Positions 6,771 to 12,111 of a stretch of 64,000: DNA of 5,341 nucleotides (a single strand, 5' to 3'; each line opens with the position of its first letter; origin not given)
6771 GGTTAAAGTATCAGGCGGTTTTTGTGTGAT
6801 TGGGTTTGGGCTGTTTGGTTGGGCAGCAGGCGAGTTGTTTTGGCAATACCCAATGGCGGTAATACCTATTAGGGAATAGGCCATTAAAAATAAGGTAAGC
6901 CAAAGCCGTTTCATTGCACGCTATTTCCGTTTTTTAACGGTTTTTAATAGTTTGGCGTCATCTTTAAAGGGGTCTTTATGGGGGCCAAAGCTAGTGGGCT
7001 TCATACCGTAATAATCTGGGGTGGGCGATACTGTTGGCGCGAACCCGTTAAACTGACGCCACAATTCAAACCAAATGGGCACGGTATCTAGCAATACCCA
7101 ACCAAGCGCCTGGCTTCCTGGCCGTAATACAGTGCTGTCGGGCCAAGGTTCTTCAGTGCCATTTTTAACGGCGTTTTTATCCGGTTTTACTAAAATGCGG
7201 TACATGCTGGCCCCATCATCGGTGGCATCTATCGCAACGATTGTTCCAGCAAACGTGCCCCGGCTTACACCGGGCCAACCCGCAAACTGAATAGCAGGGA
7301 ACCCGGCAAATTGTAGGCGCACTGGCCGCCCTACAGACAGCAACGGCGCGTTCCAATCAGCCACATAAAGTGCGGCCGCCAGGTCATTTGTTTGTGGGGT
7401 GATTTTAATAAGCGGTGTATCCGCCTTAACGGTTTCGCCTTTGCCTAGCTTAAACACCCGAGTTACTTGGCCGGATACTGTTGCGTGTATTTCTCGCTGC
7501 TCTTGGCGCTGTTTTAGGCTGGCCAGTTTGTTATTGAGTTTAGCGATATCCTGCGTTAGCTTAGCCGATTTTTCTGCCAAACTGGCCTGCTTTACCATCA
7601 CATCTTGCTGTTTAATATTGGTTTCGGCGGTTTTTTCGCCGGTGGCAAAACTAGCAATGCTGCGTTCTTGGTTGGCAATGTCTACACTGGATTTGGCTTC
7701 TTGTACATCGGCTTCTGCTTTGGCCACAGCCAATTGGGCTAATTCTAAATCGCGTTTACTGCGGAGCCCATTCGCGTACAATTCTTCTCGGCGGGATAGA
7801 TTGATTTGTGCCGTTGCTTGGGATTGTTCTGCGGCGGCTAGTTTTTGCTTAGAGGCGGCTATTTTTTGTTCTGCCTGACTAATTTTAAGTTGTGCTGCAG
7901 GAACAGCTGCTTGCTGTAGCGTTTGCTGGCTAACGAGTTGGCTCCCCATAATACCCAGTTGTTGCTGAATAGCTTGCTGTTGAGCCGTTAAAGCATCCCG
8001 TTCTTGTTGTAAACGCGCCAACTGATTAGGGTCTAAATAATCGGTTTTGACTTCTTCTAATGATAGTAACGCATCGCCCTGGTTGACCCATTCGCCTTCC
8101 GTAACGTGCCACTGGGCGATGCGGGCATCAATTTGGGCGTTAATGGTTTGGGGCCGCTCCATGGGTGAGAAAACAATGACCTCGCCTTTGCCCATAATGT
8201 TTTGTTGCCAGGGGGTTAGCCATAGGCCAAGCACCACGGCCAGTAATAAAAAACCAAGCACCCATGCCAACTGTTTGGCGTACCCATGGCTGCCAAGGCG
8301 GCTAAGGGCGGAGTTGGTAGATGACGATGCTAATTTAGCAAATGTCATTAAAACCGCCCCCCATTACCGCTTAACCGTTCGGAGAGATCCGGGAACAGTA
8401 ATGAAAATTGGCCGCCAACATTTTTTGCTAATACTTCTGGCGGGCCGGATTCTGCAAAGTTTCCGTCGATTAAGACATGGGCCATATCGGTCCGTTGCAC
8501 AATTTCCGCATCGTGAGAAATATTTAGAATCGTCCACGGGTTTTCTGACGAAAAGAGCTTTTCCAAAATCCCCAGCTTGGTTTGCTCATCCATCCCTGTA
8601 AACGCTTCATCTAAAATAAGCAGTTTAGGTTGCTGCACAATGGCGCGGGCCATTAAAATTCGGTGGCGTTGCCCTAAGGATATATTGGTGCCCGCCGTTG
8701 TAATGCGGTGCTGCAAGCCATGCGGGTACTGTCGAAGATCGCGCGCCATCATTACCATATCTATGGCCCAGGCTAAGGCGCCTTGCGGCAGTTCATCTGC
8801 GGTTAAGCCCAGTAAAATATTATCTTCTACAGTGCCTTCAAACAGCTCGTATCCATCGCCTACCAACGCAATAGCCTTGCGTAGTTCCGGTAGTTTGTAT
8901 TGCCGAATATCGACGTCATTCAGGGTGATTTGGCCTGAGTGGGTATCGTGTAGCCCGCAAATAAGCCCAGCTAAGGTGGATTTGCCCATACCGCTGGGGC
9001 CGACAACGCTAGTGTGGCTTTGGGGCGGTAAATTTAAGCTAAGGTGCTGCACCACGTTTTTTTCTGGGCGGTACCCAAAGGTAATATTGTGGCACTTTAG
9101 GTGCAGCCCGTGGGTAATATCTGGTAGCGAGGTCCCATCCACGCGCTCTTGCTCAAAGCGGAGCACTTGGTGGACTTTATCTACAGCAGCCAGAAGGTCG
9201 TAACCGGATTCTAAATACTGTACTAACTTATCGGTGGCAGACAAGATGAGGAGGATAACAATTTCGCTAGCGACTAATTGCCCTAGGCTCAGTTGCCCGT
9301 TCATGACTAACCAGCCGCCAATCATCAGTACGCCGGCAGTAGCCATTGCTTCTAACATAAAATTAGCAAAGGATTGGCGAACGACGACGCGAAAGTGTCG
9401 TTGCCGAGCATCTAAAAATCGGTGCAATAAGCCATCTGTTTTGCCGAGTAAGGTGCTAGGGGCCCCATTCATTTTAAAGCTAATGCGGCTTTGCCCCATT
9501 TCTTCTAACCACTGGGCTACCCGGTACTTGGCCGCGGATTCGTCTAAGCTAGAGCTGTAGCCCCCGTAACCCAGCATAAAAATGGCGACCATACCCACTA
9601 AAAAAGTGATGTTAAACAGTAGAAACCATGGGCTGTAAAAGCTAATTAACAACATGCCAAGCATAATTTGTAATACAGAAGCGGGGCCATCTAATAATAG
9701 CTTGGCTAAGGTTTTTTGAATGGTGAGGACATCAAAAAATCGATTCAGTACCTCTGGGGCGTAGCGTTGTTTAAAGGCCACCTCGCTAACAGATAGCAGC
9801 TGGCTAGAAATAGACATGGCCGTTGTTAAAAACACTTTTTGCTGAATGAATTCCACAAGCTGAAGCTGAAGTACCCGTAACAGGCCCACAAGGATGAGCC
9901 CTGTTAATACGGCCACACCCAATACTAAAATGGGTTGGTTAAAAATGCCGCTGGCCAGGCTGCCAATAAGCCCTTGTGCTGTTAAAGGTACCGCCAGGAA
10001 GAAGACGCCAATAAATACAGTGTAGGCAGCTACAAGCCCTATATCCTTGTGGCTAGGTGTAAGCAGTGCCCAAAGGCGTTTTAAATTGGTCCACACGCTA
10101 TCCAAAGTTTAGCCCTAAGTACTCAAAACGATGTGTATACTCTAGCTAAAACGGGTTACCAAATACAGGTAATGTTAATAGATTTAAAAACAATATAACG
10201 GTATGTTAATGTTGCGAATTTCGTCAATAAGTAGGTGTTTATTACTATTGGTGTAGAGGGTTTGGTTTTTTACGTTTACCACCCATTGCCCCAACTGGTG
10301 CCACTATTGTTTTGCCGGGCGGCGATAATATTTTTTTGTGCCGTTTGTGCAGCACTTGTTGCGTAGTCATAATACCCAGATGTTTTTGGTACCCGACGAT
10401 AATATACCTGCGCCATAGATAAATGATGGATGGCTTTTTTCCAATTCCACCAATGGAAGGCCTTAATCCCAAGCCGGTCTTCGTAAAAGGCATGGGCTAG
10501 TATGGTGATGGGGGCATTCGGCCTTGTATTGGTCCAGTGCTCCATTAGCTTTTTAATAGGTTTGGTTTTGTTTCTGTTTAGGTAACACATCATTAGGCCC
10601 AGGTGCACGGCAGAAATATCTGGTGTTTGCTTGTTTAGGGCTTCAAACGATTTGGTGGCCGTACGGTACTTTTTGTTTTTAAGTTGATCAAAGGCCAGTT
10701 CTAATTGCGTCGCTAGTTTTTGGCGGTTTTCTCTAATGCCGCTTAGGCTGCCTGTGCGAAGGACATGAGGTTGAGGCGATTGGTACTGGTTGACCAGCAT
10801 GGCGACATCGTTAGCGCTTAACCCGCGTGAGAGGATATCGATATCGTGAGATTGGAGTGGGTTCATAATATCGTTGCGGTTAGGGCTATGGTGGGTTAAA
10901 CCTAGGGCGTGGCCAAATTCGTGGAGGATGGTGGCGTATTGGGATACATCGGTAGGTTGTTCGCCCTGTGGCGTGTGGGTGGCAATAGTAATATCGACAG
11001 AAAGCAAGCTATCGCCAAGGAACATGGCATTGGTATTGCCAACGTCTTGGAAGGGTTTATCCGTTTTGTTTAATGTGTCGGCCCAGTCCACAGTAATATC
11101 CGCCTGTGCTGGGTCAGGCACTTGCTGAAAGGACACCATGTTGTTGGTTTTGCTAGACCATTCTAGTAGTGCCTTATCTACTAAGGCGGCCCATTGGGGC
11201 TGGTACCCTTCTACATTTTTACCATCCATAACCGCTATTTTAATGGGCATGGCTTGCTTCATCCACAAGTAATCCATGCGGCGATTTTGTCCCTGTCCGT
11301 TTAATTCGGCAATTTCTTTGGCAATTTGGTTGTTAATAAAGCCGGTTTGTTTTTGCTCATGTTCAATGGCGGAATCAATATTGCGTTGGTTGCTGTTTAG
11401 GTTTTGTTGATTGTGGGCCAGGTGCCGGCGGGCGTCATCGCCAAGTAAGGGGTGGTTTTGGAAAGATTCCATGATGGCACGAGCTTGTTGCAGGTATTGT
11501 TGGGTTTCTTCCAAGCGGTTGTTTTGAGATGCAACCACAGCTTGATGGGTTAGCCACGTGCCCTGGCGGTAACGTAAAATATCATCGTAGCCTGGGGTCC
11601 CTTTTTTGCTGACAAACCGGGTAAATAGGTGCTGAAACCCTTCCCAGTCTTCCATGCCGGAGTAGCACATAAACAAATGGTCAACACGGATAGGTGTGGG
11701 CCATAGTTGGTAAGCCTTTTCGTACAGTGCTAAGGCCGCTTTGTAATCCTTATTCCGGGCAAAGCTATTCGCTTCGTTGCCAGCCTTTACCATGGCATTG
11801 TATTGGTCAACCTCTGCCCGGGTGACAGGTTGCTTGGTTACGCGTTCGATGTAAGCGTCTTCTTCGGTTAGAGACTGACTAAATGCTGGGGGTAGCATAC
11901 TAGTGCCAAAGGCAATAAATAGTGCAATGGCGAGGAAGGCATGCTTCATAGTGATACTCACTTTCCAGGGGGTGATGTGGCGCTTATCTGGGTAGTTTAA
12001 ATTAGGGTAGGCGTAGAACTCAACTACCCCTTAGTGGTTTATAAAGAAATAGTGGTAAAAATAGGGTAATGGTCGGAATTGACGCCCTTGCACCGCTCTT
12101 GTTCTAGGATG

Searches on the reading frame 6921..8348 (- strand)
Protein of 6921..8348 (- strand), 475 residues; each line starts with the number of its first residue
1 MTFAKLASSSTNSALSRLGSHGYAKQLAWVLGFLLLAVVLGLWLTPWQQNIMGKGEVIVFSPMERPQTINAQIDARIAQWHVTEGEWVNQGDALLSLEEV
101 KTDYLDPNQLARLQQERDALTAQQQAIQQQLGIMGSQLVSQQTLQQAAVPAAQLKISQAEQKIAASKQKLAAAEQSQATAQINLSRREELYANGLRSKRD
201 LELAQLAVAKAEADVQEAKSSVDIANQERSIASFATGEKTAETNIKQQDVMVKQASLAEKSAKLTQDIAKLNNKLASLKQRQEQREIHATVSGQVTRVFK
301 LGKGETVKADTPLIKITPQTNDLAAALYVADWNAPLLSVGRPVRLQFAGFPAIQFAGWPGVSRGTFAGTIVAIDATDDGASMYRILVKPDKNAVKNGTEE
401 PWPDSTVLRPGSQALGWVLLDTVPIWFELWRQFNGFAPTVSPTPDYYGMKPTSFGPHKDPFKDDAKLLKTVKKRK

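Call 45: search_protein_families(library=pfam, proteins=[window:6921-8348:-], max_evalue=0.0001)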
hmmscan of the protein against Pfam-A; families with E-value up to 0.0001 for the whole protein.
window:6921-8348:- (475 aa): 4 families
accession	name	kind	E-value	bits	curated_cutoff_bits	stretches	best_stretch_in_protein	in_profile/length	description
PF13437.12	HlyD_3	-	9.7e-11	42.8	22.2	0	287-375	2-78/106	HlyD family secretion protein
PF13533.13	Biotin_lipoyl_2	-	7.5e-09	35.7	29.8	1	67-98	1-32/32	Biotin-lipoyl like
PF00364.28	Biotin_lipoyl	-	1e-05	25.7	22.1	0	75-102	15-41/73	Biotin-requiring enzyme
PF16576.10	HlyD_D23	-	7.8e-05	22.5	30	0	269-357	93-179/214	Barrel-sandwich domain of CusB or HlyD membrane-fusion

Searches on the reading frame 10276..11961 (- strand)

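Call 45: search_protein_families(library=pfam, proteins=[window:10276-11961:-], max_evalue=0.0001)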
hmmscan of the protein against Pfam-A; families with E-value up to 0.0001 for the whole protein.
window:10276-11961:- (561 aa): 2 families
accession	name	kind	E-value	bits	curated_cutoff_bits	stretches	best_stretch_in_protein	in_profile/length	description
PF00413.30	Peptidase_M10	-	7.7e-13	49.1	24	1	256-389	22-154/159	Matrixin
PF14559.12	TPR_19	-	7.8e-07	29.8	25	0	70-107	4-42/68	Tetratricopeptide repeat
